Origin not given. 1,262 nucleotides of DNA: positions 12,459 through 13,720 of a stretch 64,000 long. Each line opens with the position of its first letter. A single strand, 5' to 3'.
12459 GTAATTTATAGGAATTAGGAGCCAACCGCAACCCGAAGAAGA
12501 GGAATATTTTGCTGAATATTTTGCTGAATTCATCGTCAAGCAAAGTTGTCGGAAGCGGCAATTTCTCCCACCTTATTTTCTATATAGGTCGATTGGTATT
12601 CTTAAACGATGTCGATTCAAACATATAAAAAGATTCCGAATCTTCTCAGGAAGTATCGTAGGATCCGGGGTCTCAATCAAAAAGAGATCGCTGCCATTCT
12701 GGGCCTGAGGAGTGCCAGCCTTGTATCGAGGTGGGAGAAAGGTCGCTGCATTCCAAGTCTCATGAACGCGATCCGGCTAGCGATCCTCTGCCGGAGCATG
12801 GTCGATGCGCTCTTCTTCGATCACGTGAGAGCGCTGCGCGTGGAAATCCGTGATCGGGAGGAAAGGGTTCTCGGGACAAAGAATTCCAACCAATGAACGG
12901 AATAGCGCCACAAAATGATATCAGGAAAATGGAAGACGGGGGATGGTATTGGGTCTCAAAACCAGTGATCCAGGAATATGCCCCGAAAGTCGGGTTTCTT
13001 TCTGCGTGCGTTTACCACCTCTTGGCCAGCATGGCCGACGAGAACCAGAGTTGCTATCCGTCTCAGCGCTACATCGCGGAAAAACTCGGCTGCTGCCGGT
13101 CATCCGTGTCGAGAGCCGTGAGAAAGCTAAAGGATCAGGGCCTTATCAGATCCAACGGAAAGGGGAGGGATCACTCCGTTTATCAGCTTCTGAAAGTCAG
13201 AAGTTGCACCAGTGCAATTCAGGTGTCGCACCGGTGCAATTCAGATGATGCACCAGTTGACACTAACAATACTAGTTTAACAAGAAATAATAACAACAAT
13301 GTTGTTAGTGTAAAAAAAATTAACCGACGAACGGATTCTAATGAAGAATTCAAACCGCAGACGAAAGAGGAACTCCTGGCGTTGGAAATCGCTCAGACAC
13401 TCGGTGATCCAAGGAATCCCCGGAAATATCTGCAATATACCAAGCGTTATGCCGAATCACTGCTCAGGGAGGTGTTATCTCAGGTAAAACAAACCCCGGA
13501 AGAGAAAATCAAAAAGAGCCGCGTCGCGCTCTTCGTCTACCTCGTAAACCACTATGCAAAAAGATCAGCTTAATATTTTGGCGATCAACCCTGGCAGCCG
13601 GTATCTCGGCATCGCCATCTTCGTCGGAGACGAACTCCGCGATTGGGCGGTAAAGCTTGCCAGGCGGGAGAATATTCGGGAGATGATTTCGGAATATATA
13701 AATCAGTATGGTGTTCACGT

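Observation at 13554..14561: Tandem RuvC-like resolvase pair: one catalytically intact, one with active-site substitutions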

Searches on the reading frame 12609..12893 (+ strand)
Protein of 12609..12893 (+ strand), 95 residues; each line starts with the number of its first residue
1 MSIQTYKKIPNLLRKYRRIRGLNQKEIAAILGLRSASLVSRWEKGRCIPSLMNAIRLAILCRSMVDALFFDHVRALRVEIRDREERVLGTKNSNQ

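Call 3: search_protein_families(library=pfam, proteins=[window:12609-12893:+], max_evalue=1)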
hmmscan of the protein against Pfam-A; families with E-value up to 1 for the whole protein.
window:12609-12893:+ (95 aa): 10 families
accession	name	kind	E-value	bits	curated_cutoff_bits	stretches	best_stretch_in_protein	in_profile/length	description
PF01381.28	HTH_3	-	2.2e-07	31.2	23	1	13-59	1-46/55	Helix-turn-helix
PF13560.12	HTH_31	-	3.4e-07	30.9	27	1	12-62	5-55/64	Helix-turn-helix domain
PF12844.13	HTH_19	-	5.3e-06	26.7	30.2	1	12-58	3-48/64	Helix-turn-helix domain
PF13518.12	HTH_28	-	0.00071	20.1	25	1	19-44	10-34/52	Helix-turn-helix domain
PF15731.11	MqsA_antitoxin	-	0.0068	17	30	1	3-53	64-113/131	Antitoxin component of bacterial toxin-antitoxin system, MqsA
PF13384.12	HTH_23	-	0.011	15.9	24.6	1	13-42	11-37/50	Homeodomain-like domain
PF22495.2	HTH_92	-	0.011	15.5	27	1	14-50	1-36/45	RsaL-like HTH domain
PF04545.22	Sigma70_r4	-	0.045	13.7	24.1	1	16-33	15-32/50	Sigma-70, region 4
PF20432.4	Xre-like-HTH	-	0.095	13.4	25.8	1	21-44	23-44/63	Antitoxin Xre-like helix-turn-helix domain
PF08535.16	KorB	-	0.15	12.5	22.3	1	21-44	3-25/89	KorB domain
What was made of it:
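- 12609..12896 (+): XRE-family HTH regulator, first gene of the operon. Pfam HTH_3 2.2e-7 and HTH_31 (call 3).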

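Call 57: search_protein_families(library=padloc, proteins=[window:12609-12893:+], max_evalue=0.01)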
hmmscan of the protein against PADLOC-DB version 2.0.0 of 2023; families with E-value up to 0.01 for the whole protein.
window:12609-12893:+ (95 aa): 12 families
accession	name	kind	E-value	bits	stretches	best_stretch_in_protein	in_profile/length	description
PDLC03947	RmrA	-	3.1e-06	24.3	1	7-53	10-55/383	-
PDLC03954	RmrA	-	4.5e-06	23.8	1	10-61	12-62/380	-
PDLC03951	RmrA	-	1.6e-05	22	1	10-58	10-57/400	-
PDLC03955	RmrA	-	0.00017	18.9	1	10-70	22-79/371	-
PDLC02926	HTH_VI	-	0.00028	19.1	1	9-52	2-44/92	-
PDLC03956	RmrA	-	0.00053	17.1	1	9-60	9-60/399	-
PDLC03664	Control_protein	-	0.0012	17.2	1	9-59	14-63/74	control protein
PDLC03265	MTase_II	-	0.0038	14.7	1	10-76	169-243/333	Type II methyltransferase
PDLC04142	capH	-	0.004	16.2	1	6-69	4-66/103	capH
PDLC03952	RmrA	-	0.004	14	1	7-58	21-71/395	-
PDLC03948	RmrA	-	0.0041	14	1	9-58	9-57/397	-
PDLC03949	RmrA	-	0.0081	13.1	1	13-70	7-63/363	-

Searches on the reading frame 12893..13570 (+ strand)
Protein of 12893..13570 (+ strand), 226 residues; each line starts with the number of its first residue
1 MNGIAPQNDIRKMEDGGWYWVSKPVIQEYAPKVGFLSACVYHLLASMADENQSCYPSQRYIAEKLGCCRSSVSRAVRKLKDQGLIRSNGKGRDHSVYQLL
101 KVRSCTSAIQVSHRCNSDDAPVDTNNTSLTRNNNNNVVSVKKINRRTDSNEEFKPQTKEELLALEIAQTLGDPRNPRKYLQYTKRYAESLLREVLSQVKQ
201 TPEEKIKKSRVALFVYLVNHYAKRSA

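Call 3: search_protein_families(library=pfam, proteins=[window:12893-13570:+], max_evalue=1)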
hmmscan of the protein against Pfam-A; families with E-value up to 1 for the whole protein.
window:12893-13570:+ (226 aa): 29 families (the best 25 are shown)
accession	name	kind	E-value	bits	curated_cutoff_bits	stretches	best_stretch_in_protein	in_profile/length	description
PF13730.12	HTH_36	-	2.6e-14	53.2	25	1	40-85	10-55/55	Helix-turn-helix domain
PF13545.12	HTH_Crp_2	-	3.9e-07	30.4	27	1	42-90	5-57/70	Crp-like helix-turn-helix domain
PF12802.13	MarR_2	-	1.9e-06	28.3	27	1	41-92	8-60/61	MarR family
PF01325.25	Fe_dep_repress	-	8e-05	23.2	26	1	48-87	16-54/60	Iron dependent repressor, N-terminal DNA binding domain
PF24034.1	DUF7343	-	8.7e-05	22.7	27.6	1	58-93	21-56/62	Domain of unknown function (DUF7343)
PF01047.28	MarR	-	0.00012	22.4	24.6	1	57-87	19-49/59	MarR family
PF02082.26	Rrf2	-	0.00023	21.7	30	1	40-124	8-90/132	Iron-dependent Transcriptional regulator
PF13518.12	HTH_28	-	0.00069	20.1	25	1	54-84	12-41/52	Helix-turn-helix domain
PF12840.13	HTH_20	-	0.001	19.4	27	1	61-87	24-50/51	Helix-turn-helix domain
PF25213.1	HVO_A0261_N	-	0.0011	19.2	35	1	57-90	26-59/86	HVO_A0261 N-terminal domain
PF13412.12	HTH_24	-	0.0014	18.6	21.9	1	57-86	19-48/48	Winged helix-turn-helix DNA-binding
PF00325.26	Crp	-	0.0022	18.1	21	1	61-85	8-32/32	Bacterial regulatory proteins, crp family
PF00392.27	GntR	-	0.0027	17.8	27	1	56-89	25-58/64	Bacterial regulatory proteins, gntR family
PF22451.2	NirdL-like_HTH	-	0.0032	17.5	27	1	61-86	22-47/47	Siroheme decarboxylase NirDL-like HTH domain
PF01978.25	TrmB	-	0.0035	17.6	25.6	1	60-89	27-56/68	Sugar-specific transcriptional regulator TrmB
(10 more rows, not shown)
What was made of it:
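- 12893..13573 (+): HTH_36 winged-helix protein resembling a phage replication initiator / replisome organizer. Pfam HTH_36 2.6e-14 (call 3).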

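Call 6: search_protein_families(library=ncbifam, proteins=[window:12893-13570:+], max_evalue=1)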
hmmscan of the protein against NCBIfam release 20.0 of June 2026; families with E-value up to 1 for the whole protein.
window:12893-13570:+ (226 aa): 29 families (the best 25 are shown)
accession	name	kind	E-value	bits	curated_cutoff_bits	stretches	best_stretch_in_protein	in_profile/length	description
TIGR01884.1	cas_HTH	subfamily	7.4e-05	22.2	60.2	1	59-96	160-198/202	CRISPR-associated CARF protein Csa3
TIGR00122.1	birA_repr_reg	equivalog_domain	0.00016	21.5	70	1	41-90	3-49/69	biotin operon repressor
NF033788.1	HTH_metalloreg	subfamily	0.00018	21.3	55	1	61-93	31-63/77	metalloregulator ArsR/SmtB family transcription factor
NF007442.0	PRK09990.1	equivalog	0.00025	20.5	301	1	54-107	33-85/256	transcriptional regulator GlcC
NF052290.2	MocR_like_YczR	exception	0.0005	18.9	487.4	1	54-88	42-76/458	MocR-like transcription factor YczR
TIGR02018.2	his_ut_repres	equivalog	0.0011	18.4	220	1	56-90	24-59/226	histidine utilization transcriptional repressor HutC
NF053606.1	Sta1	subfamily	0.0024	17.9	80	1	60-101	39-85/100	Sta1 family transcriptional regulator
NF047906.1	CdPbTransRegCmtR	equivalog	0.0024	17.8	150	1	52-100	33-78/104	Cd(II)/Pb(II)-sensing metalloregulatory transcriptional regulator CmtR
NF007741.0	PRK10421.1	equivalog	0.0036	16.7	311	1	51-88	27-64/262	transcriptional regulator LldR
NF049902.1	FTL_1293_fam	exception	0.0037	17.4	170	1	60-156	27-110/150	FTL_1293 family small RNA FtrC-regulated protein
NF008732.0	PRK11753.1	equivalog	0.0084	15.6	266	1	60-90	176-206/214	cAMP-activated global transcriptional regulator CRP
NF052282.1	PLP_TF_PdxR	equivalog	0.0088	15.1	320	1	55-107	25-76/448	MocR-like pyridoxine biosynthesis transcription factor PdxR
NF008846.0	PRK11886.1-1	equivalog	0.0089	15.4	353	1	40-126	7-92/312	bifunctional biotin--[acetyl-CoA-carboxylase] ligase/biotin operon repressor BirA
NF040939.2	trans_reg_lrs14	equivalog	0.0097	15.9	90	1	57-99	38-85/103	Lrs14 family HTH-type transcriptional regulator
TIGR00738.1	rrf2_super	superfamily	0.012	15.4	73.3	1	42-147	12-114/132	Rrf2 family transcriptional regulator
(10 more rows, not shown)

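Call 7: search_protein_families(library=phrogs, proteins=[window:12893-13570:+], max_evalue=1)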
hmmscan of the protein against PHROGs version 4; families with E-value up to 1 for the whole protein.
window:12893-13570:+ (226 aa): 44 families (the best 25 are shown)
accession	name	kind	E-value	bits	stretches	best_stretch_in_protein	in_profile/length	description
phrog_270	-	DNA, RNA and nucleotide metabolism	2.6e-16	61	1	15-156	29-178/383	replication initiation protein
phrog_428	-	DNA, RNA and nucleotide metabolism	5.6e-12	46.5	1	11-149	83-224/455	replication initiation protein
phrog_186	-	DNA, RNA and nucleotide metabolism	1.4e-11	45.6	1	7-154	11-166/308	DnaD-like helicase loader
phrog_678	-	DNA, RNA and nucleotide metabolism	5.1e-11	43.7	1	27-154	73-189/346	replication initiation O-like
phrog_1032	-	DNA, RNA and nucleotide metabolism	6.9e-10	40.4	1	44-155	26-108/281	replication initiation protein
phrog_6643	-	DNA, RNA and nucleotide metabolism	3.5e-09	37.5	1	44-130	26-116/313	replication initiation protein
phrog_391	-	DNA, RNA and nucleotide metabolism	1.1e-08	36.1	1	37-156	19-149/298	replication initiation O-like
phrog_8102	-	DNA, RNA and nucleotide metabolism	5.6e-07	29.9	1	48-143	51-151/337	replication initiation protein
phrog_345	-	DNA, RNA and nucleotide metabolism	6.5e-07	30.3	1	41-152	52-190/297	replication initiation O-like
phrog_12720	-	DNA, RNA and nucleotide metabolism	2.2e-06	28.7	1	41-81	35-75/117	DNA binding protein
phrog_15053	-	unknown function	8.7e-06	26.1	1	14-147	23-160/343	-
phrog_11896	-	DNA, RNA and nucleotide metabolism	4.1e-05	24.6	1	39-135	24-134/225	primosomal protein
phrog_8540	-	DNA, RNA and nucleotide metabolism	6e-05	24.3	1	44-124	26-110/196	replication initiation O-like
phrog_19658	-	DNA, RNA and nucleotide metabolism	9.9e-05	23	1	38-197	22-183/283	replication initiation protein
phrog_4617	-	DNA, RNA and nucleotide metabolism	0.00015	22.4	1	43-91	25-73/223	replication initiation protein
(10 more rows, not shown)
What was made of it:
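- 12893..13573 (+): PHROG 270/428/678 'replication initiation protein' and 186 'DnaD-like helicase loader', 1e-11 to 3e-16 (call 7).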

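Call 57: search_protein_families(library=padloc, proteins=[window:12893-13570:+], max_evalue=0.01)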
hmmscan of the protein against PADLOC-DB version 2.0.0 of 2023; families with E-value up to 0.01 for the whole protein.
window:12893-13570:+ (226 aa): 10 families
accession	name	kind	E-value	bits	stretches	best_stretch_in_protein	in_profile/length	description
PDLC01434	CasR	-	7.2e-06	24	1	59-99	145-185/191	"CAS-I,CAS-II,CAS-III,CAS-IV,CAS-V,CAS-VI; associated_signaling"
PDLC01852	CARF3--CARF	-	7.9e-05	20.7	1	42-97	147-199/208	-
PDLC01866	CARF3--CARF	-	0.00015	19.8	1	44-97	145-195/207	-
PDLC01268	CasR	-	0.0002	19.4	1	60-95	142-175/179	"CAS-I,CAS-II,CAS-III,CAS-IV,CAS-V,CAS-VI; associated_signaling"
PDLC01438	Csa3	-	0.00035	18.7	1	59-139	164-209/305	"CAS-I,CAS-II,CAS-III,CAS-IV,CAS-V,CAS-VI; associated_signaling"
PDLC01875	CARF3--CARF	-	0.00074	17.3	1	35-100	143-204/219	-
PDLC01857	CARF3--CARF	-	0.00096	16.8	1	57-100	145-189/201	-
PDLC01860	CARF3--CARF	-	0.0024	16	1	60-96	162-198/210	-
PDLC01848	CARF3--CARF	-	0.0051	14.5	0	58-89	152-183/197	-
PDLC01853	CARF3--CARF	-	0.0091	13.7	0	49-94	148-193/209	-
